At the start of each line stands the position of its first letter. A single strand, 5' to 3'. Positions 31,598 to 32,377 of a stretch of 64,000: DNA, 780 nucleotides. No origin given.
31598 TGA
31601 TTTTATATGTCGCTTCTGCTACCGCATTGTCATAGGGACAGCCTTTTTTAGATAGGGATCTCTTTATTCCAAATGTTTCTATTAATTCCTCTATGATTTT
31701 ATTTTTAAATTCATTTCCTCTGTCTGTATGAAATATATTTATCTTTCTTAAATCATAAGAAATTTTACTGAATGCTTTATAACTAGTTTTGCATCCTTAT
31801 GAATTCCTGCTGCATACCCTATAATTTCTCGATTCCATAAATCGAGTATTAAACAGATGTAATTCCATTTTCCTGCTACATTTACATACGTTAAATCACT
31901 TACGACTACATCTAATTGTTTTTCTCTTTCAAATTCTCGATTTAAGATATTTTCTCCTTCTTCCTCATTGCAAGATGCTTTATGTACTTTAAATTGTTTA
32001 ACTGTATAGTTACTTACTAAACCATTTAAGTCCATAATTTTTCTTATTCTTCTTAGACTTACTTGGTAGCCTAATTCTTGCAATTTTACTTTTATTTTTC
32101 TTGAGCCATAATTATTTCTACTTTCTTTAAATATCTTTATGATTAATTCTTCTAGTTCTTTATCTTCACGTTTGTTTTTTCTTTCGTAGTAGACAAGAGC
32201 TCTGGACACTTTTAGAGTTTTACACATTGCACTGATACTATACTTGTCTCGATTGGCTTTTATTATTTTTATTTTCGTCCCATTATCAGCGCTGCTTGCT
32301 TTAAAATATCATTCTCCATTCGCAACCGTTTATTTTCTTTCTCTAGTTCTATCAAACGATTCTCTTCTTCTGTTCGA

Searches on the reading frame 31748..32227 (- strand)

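Call 8: search_protein_families(library=pfam, proteins=[window:31748-32227:-], max_evalue=0.001)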
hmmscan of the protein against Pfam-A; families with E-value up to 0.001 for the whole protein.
window:31748-32227:- (159 aa): 2 families
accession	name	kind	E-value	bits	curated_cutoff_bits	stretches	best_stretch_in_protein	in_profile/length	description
PF13276.12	HTH_21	-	6.7e-14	52.3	28.1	1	22-77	3-59/60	HTH-like domain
PF00665.32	rve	-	4.3e-05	24.2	32.6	1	104-153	4-55/102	Integrase core domain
